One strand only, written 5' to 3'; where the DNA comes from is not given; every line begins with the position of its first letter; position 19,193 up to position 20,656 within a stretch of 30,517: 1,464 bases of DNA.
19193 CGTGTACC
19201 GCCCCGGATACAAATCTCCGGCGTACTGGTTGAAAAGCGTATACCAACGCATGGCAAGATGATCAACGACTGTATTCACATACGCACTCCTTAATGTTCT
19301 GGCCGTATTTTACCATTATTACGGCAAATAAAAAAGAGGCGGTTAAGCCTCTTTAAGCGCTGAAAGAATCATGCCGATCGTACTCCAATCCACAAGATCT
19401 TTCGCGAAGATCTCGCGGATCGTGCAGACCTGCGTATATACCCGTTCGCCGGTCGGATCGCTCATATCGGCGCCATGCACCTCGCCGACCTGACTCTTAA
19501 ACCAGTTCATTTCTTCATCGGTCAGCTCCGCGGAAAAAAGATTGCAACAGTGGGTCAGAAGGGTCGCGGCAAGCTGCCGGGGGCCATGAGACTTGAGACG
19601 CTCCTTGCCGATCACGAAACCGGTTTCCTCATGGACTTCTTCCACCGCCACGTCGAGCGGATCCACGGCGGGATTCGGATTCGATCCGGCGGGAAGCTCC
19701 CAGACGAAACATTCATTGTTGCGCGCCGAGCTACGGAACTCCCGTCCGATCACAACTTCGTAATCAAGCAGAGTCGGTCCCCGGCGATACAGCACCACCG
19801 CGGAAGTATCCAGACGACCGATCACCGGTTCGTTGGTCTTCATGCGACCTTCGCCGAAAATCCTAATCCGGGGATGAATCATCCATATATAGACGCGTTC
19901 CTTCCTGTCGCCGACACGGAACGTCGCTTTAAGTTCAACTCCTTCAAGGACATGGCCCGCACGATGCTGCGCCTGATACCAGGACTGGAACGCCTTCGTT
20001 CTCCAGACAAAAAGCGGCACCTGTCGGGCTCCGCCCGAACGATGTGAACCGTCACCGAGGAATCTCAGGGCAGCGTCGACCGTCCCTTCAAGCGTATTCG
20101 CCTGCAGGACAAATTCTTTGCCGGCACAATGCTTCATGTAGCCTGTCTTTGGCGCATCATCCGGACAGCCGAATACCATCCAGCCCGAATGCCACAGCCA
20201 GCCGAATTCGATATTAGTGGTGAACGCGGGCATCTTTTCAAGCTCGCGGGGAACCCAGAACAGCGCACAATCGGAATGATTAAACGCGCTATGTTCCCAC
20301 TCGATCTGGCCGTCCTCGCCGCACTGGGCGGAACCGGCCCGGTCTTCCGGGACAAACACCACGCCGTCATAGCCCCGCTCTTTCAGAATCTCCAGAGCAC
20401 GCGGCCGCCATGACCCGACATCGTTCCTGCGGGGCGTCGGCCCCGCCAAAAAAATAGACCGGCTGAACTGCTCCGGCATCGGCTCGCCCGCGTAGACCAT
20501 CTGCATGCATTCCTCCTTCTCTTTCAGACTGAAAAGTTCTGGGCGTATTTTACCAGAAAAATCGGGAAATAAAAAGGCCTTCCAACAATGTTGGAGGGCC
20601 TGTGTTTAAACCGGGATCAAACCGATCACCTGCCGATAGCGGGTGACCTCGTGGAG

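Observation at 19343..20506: NDT-like/NUDIX fusion as a possible two-step NAD or NMN dismantling enzyme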

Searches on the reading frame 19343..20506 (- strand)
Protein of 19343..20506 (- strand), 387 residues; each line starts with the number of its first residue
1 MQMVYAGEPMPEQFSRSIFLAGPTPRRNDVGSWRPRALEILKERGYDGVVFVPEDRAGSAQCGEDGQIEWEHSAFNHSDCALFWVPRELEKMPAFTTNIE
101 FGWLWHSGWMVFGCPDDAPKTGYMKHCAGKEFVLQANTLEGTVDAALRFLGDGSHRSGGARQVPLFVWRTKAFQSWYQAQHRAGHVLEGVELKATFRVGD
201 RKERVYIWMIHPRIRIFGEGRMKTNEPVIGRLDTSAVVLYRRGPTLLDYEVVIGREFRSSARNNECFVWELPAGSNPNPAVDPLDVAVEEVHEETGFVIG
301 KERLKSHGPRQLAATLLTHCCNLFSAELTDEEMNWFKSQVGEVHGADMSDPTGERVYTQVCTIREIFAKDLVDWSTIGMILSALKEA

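Call 3: search_protein_families(library=pfam, proteins=[window:19343-20506:-], max_evalue=0.01)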
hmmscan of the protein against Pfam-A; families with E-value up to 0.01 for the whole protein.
window:19343-20506:- (387 aa): 1 family
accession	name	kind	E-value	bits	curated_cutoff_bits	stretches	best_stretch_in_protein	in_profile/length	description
PF15891.11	Nuc_deoxyri_tr2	-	1.2e-09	38.8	30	1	16-117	2-104/105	Nucleoside 2-deoxyribosyltransferase like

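Call 4: search_protein_families(library=ncbifam, proteins=[window:19343-20506:-], max_evalue=0.01)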
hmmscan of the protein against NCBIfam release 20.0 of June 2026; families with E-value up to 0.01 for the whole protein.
window:19343-20506:- (387 aa): 1 family
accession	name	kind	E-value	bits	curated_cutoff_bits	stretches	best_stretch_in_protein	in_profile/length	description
NF041652.1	Nud_hyd_Dein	equivalog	0.0054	17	200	1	250-299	26-74/152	Nudix hydrolase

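Call 6: search_solved_structures(query=window:19343-20506:-, max_evalue=10, show_alignments=3)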
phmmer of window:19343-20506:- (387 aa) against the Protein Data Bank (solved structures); distinct sequences matched with E-value up to 10: 1.
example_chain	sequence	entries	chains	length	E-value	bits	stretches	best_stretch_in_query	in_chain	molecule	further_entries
2f86_B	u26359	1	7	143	0.073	15.2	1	182-220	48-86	Hypothetical protein K11E8.1d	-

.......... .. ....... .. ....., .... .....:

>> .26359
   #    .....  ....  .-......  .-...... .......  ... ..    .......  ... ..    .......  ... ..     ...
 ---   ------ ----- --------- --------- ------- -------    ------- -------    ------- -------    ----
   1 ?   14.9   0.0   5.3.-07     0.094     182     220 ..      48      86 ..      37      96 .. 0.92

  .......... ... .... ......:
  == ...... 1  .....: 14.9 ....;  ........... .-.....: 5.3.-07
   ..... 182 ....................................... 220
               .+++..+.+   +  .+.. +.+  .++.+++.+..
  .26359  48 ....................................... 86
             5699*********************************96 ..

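Call 8: find_homologous_proteins(query=window:19343-20506:-, max_evalue=0.001)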
Query window:19343-20506:- (387 aa): 861 proteins with E <= 0.001 among 4415 candidates; the best 120 are listed.
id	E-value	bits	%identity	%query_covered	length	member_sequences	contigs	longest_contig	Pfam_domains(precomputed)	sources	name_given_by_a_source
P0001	2.0e-271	918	100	100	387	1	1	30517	PF15891.12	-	-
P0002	4.2e-173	594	65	99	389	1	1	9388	PF15891.12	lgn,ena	-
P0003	3.6e-140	486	54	100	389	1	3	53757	PF15891.12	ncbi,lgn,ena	ncbi:MAG: nucleoside 2-deoxyribosyltransferase domain-containing protein [Patescibacteria group bact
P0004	4.8e-128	446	54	99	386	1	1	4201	PF15891.12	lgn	-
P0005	6.3e-128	445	52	99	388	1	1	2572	PF15891.12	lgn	-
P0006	1.8e-127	444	52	100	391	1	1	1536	PF15891.12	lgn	-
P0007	5.0e-127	442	53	99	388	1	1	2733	PF15891.12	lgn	-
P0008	6.3e-127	442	51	100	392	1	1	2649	PF15891.12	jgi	jgi:8-oxo-dGTP pyrophosphatase MutT (NUDIX family)/nucleoside 2-deoxyribosyltransferase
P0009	4.5e-125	436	51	99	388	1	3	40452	PF15891.12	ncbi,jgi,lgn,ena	-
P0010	5.0e-125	436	50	99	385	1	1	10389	PF15891.12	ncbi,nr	ncbi:NUDIX hydrolase [Candidatus Jorgensenbacteria bacterium]|nr:NUDIX hydrolase [Candidatus Jorgens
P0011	1.4e-124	434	50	99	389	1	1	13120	PF15891.12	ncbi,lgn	-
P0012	5.9e-124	432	50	100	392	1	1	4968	PF15891.12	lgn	-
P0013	1.2e-123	431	52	99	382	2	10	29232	PF15891.12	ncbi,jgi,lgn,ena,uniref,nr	ncbi:MAG: hypothetical protein A3C93_03155 [Candidatus Lloydbacteria bacterium RIFCSPHIGHO2_02_FULL_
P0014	4.7e-123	429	52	100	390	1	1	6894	PF15891.12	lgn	-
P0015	5.4e-123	429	50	100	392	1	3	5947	PF15891.12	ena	-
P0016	2.1e-122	427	51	100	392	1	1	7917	PF15891.12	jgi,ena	-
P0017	6.1e-122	426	49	99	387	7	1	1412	PF15891.12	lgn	-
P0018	9.7e-122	425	51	100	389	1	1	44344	PF15891.12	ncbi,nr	ncbi:MAG: nucleoside 2-deoxyribosyltransferase domain-containing protein [bacterium]|nr:nucleoside 2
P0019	1.7e-121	424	51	99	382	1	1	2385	PF15891.12,PF00293.35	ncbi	-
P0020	8.9e-121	422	52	100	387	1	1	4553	PF15891.12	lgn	-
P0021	1.7e-120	421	51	100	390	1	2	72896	PF15891.12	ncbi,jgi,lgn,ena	-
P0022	5.7e-120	419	51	99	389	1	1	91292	PF15891.12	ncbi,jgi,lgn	-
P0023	4.6e-119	416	51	99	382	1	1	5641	PF15891.12,PF00293.35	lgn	-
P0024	2.9e-118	413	50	100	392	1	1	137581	PF15891.12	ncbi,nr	ncbi:MAG: NUDIX hydrolase [Candidatus Harrisonbacteria bacterium]|nr:NUDIX hydrolase [Candidatus Har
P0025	3.0e-118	413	50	99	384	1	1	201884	PF15891.12,PF00293.35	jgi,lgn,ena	-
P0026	6.7e-118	412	52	99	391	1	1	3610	PF15891.12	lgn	-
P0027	1.3e-117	411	50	99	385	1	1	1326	PF15891.12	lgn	-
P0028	1.6e-117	411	50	99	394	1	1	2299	PF15891.12,PF00293.35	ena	-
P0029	2.2e-117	411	52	100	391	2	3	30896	PF15891.12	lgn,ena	-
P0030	2.3e-117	411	51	100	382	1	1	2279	PF15891.12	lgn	-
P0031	4.3e-117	410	50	99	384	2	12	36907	PF15891.12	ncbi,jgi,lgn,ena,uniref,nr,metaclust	ncbi:MAG: hypothetical protein A3D65_02335 [Candidatus Lloydbacteria bacterium RIFCSPHIGHO2_02_FULL_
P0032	6.0e-117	409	49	100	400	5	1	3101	PF15891.12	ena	-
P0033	6.6e-117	409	50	99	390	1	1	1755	PF15891.12,PF00293.35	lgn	-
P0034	7.7e-117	409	48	99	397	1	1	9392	PF15891.12,PF00293.35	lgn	-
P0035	1.3e-116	408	50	99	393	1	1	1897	PF15891.12,PF00293.35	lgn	-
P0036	1.5e-116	408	50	99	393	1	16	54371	PF15891.12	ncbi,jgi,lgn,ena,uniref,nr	ncbi:MAG: hypothetical protein A3B91_02750 [Candidatus Yanofskybacteria bacterium RIFCSPHIGHO2_02_FU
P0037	2.0e-116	407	51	99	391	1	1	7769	PF15891.12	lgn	-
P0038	4.8e-116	406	50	99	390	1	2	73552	PF15891.12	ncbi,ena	ncbi:MAG: nucleoside 2-deoxyribosyltransferase domain-containing protein [Patescibacteria group bact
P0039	6.5e-116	406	50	99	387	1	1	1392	PF15891.12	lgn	-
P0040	1.4e-115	405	49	100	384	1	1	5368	PF15891.12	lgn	-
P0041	1.5e-115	405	50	99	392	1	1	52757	PF15891.12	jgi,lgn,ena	-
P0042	2.4e-115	404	49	100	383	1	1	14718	PF15891.12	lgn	-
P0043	2.6e-115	404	49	99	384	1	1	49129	PF15891.12,PF00293.35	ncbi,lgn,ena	-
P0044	5.1e-115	403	50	100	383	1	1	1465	PF15891.12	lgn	-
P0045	5.7e-115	403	49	100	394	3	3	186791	PF15891.12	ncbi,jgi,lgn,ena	-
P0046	6.5e-115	402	48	99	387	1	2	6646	PF15891.12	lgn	-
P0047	2.5e-114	401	49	99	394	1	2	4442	PF15891.12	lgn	-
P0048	3.1e-114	400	52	100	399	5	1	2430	PF15891.12,PF00293.35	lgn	-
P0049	3.1e-114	400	50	99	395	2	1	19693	PF15891.12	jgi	jgi:8-oxo-dGTP pyrophosphatase MutT (NUDIX family)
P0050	4.8e-114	400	49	100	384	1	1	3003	PF15891.12,PF00293.35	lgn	-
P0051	7.6e-114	399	49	99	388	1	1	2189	PF15891.12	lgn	-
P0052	9.5e-114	399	50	100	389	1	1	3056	PF15891.12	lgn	-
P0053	1.0e-113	399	49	99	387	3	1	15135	PF15891.12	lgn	-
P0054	1.1e-113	398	47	99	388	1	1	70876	PF15891.12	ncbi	-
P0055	1.5e-113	398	50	100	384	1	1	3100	PF15891.12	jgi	jgi:8-oxo-dGTP pyrophosphatase MutT (NUDIX family)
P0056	2.7e-113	397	48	99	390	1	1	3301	PF15891.12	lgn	-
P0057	2.8e-113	397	49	99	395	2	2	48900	PF15891.12,PF00293.35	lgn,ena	-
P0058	3.0e-113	397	49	99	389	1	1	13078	PF15891.12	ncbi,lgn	-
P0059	3.1e-113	397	50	100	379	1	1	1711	PF15891.12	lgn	-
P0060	3.3e-113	397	50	99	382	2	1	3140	PF15891.12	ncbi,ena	ncbi:MAG: nucleoside 2-deoxyribosyltransferase domain-containing protein [Patescibacteria group bact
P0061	6.9e-113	396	47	99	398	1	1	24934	PF15891.12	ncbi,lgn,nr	ncbi:MAG: hypothetical protein HY226_04035 [Candidatus Vogelbacteria bacterium]|nr:hypothetical prot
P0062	7.0e-113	396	50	99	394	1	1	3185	PF15891.12,PF00293.35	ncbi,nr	ncbi:MAG: NUDIX domain-containing protein [Candidatus Yanofskybacteria bacterium]|nr:NUDIX domain-co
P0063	8.1e-113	396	49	99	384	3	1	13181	PF15891.12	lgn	-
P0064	8.2e-113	396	49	98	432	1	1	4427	PF15891.12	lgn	-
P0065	1.1e-112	395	49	99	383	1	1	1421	PF15891.12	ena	-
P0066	1.1e-112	395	50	99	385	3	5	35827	PF15891.12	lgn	-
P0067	1.3e-112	395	51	99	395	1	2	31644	PF15891.12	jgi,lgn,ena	-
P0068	1.4e-112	395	49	99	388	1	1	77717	PF15891.12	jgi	jgi:8-oxo-dGTP pyrophosphatase MutT (NUDIX family)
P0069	1.9e-112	394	49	100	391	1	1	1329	PF15891.12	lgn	-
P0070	3.5e-112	393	48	100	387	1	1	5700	PF15891.12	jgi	-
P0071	4.6e-112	393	49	99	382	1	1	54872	PF15891.12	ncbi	-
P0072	5.4e-112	393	47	100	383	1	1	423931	PF15891.12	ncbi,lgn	-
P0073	5.5e-112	393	50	99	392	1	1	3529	PF15891.12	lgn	-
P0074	1.1e-111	392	48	99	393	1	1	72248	PF15891.12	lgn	-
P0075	1.1e-111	392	49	99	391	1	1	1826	PF15891.12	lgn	-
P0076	1.2e-111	392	47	99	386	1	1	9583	PF15891.12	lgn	-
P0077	1.8e-111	391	48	99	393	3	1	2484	PF15891.12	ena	-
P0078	1.9e-111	391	48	99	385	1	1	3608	PF15891.12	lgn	-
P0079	2.1e-111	391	50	99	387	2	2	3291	PF15891.12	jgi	jgi:8-oxo-dGTP pyrophosphatase MutT (NUDIX family)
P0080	2.4e-111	391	50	99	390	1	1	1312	PF15891.12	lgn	-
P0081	2.4e-111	391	49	99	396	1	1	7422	PF15891.12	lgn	-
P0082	2.7e-111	391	50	99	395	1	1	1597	PF15891.12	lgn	-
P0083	2.7e-111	391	47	99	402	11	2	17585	PF15891.12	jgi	-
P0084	3.6e-111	390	49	100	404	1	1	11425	PF15891.12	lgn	-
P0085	3.7e-111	390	49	99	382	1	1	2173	PF15891.12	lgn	-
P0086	5.3e-111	390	49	99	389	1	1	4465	PF15891.12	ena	-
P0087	7.3e-111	389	49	99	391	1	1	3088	PF15891.12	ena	-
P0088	7.4e-111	389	49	99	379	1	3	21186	PF15891.12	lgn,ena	-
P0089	8.2e-111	389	45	99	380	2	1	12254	PF15891.12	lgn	-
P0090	9.4e-111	389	49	99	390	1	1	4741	PF15891.12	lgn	-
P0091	1.2e-110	388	49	99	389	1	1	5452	PF15891.12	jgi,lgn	-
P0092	1.3e-110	388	49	100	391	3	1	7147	PF15891.12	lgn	-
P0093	1.3e-110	388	49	99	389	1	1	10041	PF15891.12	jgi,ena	-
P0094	1.3e-110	388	47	99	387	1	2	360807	PF15891.12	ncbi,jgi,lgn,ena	ncbi:MAG: nucleoside 2-deoxyribosyltransferase domain-containing protein [Candidatus Paceibacterota 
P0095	1.9e-110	388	49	100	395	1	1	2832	PF15891.12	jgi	jgi:8-oxo-dGTP pyrophosphatase MutT (NUDIX family)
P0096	2.7e-110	387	49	99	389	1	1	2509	PF15891.12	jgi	jgi:8-oxo-dGTP pyrophosphatase MutT (NUDIX family)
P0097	5.9e-110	386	49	99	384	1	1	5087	PF15891.12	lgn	-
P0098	8.3e-110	386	46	99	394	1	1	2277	PF15891.12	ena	-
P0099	9.0e-110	386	48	99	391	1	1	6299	PF15891.12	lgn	-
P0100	1.0e-109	385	48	100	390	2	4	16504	PF15891.12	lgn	-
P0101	1.2e-109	385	46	99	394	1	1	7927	PF15891.12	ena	-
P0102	1.2e-109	385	49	99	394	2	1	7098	PF15891.12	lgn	-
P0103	1.7e-109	385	49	99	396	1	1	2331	PF15891.12,PF00293.35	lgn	-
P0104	2.0e-109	384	47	99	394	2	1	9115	PF15891.12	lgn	-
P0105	2.1e-109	384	49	99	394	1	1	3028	PF15891.12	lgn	-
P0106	2.1e-109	384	47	99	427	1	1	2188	PF15891.12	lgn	-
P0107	2.6e-109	384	45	99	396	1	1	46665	PF15891.12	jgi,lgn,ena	-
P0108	2.6e-109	384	47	100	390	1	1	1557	PF15891.12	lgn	-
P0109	3.2e-109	384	49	99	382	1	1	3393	PF15891.12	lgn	-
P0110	3.3e-109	384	49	100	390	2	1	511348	PF15891.12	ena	-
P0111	3.3e-109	384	50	99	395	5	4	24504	PF15891.12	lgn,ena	-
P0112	3.7e-109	383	48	100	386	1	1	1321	PF15891.12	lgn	-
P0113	4.7e-109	383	48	99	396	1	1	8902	PF15891.12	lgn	-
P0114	4.9e-109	383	48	99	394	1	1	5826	PF15891.12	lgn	-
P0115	5.1e-109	383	50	99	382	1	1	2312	PF15891.12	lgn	-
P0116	5.1e-109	383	48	100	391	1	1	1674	PF15891.12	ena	-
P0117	5.8e-109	383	47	99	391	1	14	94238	PF15891.12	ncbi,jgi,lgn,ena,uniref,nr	ncbi:MAG: hypothetical protein A3B99_04530 [Candidatus Yanofskybacteria bacterium RIFCSPHIGHO2_02_FU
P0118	6.3e-109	383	49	99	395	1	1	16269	PF15891.12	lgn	-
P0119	7.2e-109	383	47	99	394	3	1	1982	PF15891.12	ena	-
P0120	1.0e-108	382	48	99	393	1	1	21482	PF15891.12,PF00293.35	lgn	-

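Call 14: find_encoding_contigs(protein=P0072, flank=8000, max_places=2)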
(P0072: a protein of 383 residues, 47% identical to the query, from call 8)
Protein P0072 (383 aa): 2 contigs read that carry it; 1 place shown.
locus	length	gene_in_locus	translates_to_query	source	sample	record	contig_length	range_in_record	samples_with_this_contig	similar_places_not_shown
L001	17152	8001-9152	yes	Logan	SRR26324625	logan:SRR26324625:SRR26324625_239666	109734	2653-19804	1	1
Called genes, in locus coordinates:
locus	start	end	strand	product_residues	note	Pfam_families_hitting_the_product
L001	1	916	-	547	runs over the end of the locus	-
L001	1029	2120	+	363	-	PF00478:IMPDH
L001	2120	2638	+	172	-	-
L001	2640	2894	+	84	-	-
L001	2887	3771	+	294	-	PF00303:Thymidylat_synt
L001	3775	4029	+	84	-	-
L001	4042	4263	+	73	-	-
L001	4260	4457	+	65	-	-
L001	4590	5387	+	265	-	-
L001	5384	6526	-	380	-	-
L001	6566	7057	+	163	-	PF00186:DHFR_1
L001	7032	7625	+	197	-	PF13532:2OG-FeII_Oxy_2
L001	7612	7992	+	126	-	-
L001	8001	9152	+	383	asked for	PF15891:Nuc_deoxyri_tr2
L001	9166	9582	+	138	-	-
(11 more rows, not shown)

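Call 15: find_related_loci(query=A1, collection=genome_contigs, flank=10000)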
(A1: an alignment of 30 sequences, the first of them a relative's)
Query A1 (387 aa) in genome_contigs; peptide patterns used: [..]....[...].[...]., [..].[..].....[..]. (x = any residue, [..] = any of these).
563 stretches matched a pattern; 550 encode a relative of the query (tblastn E <= 1e-3); the best 80 are kept; 80 distinct loci.
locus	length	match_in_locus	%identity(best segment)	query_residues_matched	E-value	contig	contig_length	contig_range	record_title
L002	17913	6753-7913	54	1-387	8e-144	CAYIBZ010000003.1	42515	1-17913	MAG TPA_asm: uncultured Candidatus Saccharibacteria bacterium isolate ERP119705_co1_679 genome assembly, contig: NODE_75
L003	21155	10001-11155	51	1-385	2e-129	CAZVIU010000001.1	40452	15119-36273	MAG TPA_asm: uncultured Gammaproteobacteria bacterium isolate binchicken_co21_267 genome assembly, contig: NODE_281_leng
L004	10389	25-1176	50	1-384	2e-128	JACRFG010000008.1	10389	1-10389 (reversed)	MAG: Candidatus Jorgensenbacteria bacterium isolate NC_groundwater_1719_Pr3_B-0.1um_43_9 SR-2_scaffold_141_276512, whole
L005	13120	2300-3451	50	1-384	2e-128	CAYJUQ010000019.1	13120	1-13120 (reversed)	MAG TPA_asm: uncultured Candidatus Saccharibacteria bacterium isolate ERP125453_co1_297 genome assembly, contig: NODE_51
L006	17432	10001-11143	52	1-384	4e-127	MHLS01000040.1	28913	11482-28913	MAG: Candidatus Lloydbacteria bacterium RIFCSPLOWO2_02_FULL_54_12 rifcsplowo2_02_scaffold_4886, whole genome shotgun seq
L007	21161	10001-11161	51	1-386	9e-126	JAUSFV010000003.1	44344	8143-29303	MAG: bacterium isolate E14_maxbin.402 E14_k141_8564, whole genome shotgun sequence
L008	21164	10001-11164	50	1-386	4e-123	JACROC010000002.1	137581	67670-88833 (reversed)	MAG: Candidatus Harrisonbacteria bacterium isolate NC_groundwater_1951_Pr3_S-0.2um_42_5 scaffold_214312, whole genome sh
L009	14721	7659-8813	50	1-387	1e-122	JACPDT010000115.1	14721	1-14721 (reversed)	MAG: Armatimonadetes bacterium isolate NC_groundwater_316_Ag_B-0.1um_55_8 GD18-4_B1_scaffold_408708, whole genome shotgu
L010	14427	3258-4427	50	3-385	3e-122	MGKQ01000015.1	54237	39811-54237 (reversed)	MAG: Candidatus Yanofskybacteria bacterium RIFCSPLOWO2_02_FULL_41_13 rifcsplowo2_02_scaffold_2732, whole genome shotgun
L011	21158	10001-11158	50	1-385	6e-122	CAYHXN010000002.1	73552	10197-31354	MAG TPA_asm: uncultured Candidatus Saccharibacteria bacterium isolate ERP119705_co17_962 genome assembly, contig: NODE_2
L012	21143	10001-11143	48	1-384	3e-119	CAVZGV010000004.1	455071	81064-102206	MAG: Candidatus Falkowbacteria bacterium isolate MFD04716.bin.1.162 genome assembly, contig: contig_24681, whole genome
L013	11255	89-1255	49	1-384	4e-119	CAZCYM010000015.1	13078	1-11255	MAG TPA_asm: uncultured Candidatus Saccharibacteria bacterium isolate binchicken_co38_519 genome assembly, contig: NODE_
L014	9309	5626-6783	49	1-385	2e-118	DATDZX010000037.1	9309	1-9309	MAG TPA_asm: Candidatus Paceibacterota bacterium isolate SMAG_U8203 k141_1989899, whole genome shotgun sequence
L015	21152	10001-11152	47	1-384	6e-117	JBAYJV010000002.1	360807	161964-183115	MAG: Candidatus Paceibacterota bacterium isolate SO_2016_GW1_64 scaffold00029_OW334_2016, whole genome shotgun sequence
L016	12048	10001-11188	48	1-380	3e-116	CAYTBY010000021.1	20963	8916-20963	MAG TPA_asm: uncultured Candidatus Saccharibacteria bacterium isolate SRP178908_co1_2 genome assembly, contig: NODE_1597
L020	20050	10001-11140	49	1-384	6e-113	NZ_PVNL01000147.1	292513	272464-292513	Enhygromyxa salina strain SWB007 ENSA7_contig000147, whole genome shotgun sequence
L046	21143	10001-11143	47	1-386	3e-102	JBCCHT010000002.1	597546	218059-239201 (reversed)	MAG: Myxococcota bacterium isolate P01_B01_bin.73 k141_2693896_length_597546_cov_25.6202, whole genome shotgun sequence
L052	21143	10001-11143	47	1-387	1e-99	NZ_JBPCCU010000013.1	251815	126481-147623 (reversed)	Actinomadura scrupuli strain KCTC 19488 contig13, whole genome shotgun sequence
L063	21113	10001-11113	46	11-384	9e-96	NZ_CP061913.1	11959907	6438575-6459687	Dactylosporangium vinaceum strain NRRL B-16297 chromosome, complete genome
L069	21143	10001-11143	43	1-384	5e-95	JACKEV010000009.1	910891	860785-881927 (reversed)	MAG: Alphaproteobacteria bacterium isolate HK-STAS-MYXO-43 HK-STAS-MYXO-43_9, whole genome shotgun sequence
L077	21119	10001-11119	47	1-387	1e-93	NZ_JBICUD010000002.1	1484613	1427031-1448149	Spirillospora sp. NPDC048911 NPDC048911_415_B11.ctg-0002, whole genome shotgun sequence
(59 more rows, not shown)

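Call 18: predict_structure(alignment_id=A1)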
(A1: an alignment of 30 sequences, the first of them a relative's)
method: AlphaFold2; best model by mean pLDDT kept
length: 387 residues; sequences in the alignment: 30
mean_pLDDT: 91.1   pTM: 0.85
mean pLDDT of the five models: 91.1, 90.1, 90.0, 89.6, 87.7
residues with pLDDT >= 90: 287; 70-90: 81; 50-70: 19; < 50: 0
segments of 3 or more residues with pLDDT < 50: none
pLDDT, mean of each block of 10 residues (from residue 1): 94 97 80 93 98 79 70 93 82 66 89 90 92 96 97 93 94 93 95 90 91 95 94 96 97 94 93 88 96 95 96 90 98 96 84 89 97 95 86
secondary structure, 60 per line:
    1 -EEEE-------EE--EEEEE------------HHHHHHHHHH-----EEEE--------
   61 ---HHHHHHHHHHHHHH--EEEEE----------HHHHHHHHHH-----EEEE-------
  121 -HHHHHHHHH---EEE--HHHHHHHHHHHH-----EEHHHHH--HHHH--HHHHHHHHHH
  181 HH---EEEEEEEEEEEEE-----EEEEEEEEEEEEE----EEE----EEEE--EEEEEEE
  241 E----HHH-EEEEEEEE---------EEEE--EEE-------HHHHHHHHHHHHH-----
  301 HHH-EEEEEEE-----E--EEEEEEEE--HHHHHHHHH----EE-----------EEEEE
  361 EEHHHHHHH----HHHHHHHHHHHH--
elements in order: E2-5 E17-21 H34-43 E49-52 H64-77 E80-84 H95-104 E110-113 H122-130 E134-136 H139-150 H158-162 H165-168 H171-182 E186-198 E204-216 E221-223 E228-231 E234-241 E250-257 E267-270 E273-275 H283-295 E305-311 E320-327 H330-338 E356-362 H363-369 H374-385
